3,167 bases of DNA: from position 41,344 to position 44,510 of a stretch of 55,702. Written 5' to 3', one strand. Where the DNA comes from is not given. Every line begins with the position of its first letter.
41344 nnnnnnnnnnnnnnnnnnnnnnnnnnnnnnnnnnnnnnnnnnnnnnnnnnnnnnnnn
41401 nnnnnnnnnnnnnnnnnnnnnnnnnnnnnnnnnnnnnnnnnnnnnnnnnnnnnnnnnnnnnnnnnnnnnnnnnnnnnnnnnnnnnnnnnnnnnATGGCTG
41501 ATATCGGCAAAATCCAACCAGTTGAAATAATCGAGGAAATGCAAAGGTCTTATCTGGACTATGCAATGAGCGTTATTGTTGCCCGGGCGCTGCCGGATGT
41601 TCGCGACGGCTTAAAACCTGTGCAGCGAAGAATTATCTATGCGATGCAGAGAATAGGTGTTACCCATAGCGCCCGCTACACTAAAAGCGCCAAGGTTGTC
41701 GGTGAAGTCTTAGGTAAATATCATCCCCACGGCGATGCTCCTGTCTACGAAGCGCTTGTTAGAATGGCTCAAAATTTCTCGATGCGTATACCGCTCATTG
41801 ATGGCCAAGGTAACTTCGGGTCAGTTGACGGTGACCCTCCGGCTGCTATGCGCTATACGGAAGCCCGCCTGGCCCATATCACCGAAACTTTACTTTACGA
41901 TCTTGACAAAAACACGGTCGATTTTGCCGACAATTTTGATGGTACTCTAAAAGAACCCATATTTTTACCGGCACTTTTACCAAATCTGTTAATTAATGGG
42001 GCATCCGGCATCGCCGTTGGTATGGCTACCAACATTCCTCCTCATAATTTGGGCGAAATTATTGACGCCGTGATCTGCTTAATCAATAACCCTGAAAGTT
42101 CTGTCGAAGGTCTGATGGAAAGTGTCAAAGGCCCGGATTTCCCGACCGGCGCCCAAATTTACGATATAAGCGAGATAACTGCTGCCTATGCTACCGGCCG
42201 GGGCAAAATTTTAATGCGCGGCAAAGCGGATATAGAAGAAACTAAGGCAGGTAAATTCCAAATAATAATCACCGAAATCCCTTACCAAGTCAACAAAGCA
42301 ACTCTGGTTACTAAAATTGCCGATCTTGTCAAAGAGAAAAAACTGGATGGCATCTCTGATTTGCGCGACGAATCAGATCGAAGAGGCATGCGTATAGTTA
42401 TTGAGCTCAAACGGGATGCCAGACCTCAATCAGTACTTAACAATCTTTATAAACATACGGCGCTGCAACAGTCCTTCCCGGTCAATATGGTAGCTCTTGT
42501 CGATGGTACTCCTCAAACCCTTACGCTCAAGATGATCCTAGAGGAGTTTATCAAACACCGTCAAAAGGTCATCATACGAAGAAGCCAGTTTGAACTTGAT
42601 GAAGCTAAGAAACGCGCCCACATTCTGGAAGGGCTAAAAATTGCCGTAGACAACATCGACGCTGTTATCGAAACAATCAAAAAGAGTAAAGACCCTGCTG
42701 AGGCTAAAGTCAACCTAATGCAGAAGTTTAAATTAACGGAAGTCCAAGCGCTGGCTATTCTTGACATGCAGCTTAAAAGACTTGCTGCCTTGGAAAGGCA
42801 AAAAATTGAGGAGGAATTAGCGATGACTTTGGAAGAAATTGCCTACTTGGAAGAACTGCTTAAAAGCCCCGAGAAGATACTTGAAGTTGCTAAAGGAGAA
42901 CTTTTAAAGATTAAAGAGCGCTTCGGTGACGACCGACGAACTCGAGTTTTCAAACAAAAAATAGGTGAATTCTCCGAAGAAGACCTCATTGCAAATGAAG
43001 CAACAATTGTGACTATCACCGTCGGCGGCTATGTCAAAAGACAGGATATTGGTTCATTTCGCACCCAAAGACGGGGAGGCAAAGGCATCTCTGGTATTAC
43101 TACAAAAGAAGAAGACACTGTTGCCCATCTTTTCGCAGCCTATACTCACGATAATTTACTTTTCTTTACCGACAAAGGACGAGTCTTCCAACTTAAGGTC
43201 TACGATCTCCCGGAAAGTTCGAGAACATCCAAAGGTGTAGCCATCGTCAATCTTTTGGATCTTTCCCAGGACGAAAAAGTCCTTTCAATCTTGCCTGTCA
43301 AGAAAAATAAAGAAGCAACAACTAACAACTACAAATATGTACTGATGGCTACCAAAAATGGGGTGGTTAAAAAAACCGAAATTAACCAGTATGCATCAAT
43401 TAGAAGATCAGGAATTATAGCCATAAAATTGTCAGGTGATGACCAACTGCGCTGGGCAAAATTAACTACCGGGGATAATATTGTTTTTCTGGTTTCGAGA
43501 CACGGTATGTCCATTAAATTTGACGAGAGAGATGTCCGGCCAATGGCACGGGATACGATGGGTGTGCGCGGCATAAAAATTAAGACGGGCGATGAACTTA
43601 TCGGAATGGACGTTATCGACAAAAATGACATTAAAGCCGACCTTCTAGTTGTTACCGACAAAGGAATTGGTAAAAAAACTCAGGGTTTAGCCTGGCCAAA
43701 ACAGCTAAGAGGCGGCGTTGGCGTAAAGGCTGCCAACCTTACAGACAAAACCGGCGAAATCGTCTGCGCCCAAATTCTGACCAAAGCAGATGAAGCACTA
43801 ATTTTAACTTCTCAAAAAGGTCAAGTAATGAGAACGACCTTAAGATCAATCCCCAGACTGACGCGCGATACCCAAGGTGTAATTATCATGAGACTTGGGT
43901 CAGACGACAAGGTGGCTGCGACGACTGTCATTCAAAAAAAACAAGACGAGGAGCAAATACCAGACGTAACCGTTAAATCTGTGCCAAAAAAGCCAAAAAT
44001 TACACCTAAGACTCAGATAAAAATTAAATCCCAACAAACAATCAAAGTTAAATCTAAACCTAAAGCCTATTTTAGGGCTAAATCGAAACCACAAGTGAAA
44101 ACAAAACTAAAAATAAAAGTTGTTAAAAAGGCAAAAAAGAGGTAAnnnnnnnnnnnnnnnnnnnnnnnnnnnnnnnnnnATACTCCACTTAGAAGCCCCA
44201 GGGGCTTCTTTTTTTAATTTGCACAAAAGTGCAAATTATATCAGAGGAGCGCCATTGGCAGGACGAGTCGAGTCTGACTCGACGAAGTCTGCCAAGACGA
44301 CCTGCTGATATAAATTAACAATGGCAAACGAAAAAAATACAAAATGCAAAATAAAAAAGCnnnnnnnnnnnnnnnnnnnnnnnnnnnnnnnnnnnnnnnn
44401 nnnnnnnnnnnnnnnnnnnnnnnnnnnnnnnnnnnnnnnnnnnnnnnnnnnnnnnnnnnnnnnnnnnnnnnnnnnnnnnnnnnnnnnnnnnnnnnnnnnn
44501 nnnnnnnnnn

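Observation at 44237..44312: MITE/REP-like palindromic family whose two ends are outward-facing extended -10 boxes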

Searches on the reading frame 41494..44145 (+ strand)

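Call 16: search_protein_families(library=pfam, proteins=[window:41494-44145:+])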
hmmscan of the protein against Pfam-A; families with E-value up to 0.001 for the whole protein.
window:41494-44145:+ (883 aa): 2 families
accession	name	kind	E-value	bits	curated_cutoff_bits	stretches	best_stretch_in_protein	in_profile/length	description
PF00521.26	DNA_topoisoIV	-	2.8e-169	564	31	1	31-470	1-431/432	DNA gyrase/topoisomerase IV, subunit A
PF03989.18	DNA_gyraseA_C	-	1.2e-64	213.9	27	6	553-603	1-48/48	DNA gyrase C-terminal domain, beta-propeller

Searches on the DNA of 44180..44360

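Call 73: search_rna_families(source=window, start=44180, end=44360, threshold=evalue, max_evalue=10)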
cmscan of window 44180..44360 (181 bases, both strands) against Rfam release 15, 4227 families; matches with E-value up to 10: 18.
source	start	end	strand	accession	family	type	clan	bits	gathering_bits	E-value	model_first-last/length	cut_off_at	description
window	44180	44217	+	RF03534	sRNA71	Gene; sRNA;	-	19.7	50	0.78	62-104/104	5'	Staphylococcus sRNA71 small RNA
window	44232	44317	+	RF00445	MIR399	Gene; miRNA;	-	19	57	0.046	1-117/117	no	mir-399 microRNA precursor family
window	44187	44223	-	RF01376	CRISPR-DR63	Gene; CRISPR;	CL00015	18.4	37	1.2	1-37/37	no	CRISPR RNA direct repeat element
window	44194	44260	-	RF01165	sn2317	Gene; snRNA; snoRNA; CD-box;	-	16.1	50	1.5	1-70/70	no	Small nucleolar RNA sn2317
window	44215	44236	-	RF03731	mir-7371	Gene; miRNA;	-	16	62.6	2.5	1-59/59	no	mir-7371 microRNA precursor family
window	44217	44238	+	RF03731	mir-7371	Gene; miRNA;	-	15.1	62.6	4.3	1-59/59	no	mir-7371 microRNA precursor family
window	44276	44360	+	RF01577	RNase_P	Gene; ribozyme;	CL00002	14.7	100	2.5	1-86/626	3'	Plasmodium RNase_P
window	44346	44360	-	RF00489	ctRNA_p42d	Gene; antisense;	-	13.6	50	2.9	32-46/46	5'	ctRNA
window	44180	44214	+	RF01394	isrK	Gene; sRNA;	-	13.3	50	0.82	45-77/77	5'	isrK Hfq binding RNA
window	44185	44247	+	RF00161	nos_TCE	Cis-reg;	-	12.8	60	5.8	1-64/64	no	Nanos 3' UTR translation control element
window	44210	44243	+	RF00932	mir-471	Gene; miRNA;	-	12.7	80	8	1-66/66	no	mir-471 microRNA precursor family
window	44180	44219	+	RF02538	TarB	Gene; sRNA;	-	12.4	80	5.3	37-79/79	5'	Vibrio ToxT activated RNA TarB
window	44188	44218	-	RF01360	CRISPR-DR47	Gene; CRISPR;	-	12.3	39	8.7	1-37/37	no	CRISPR RNA direct repeat element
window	44180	44222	+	RF00519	suhB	Gene; sRNA;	CL00108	11.9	41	4.1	21-77/77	5'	Makes More Granules Regulator RNA (mmgR)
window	44180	44215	+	RF01468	rli32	Gene; sRNA;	-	11.7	100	3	106-147/147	5'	Listeria sRNA rli32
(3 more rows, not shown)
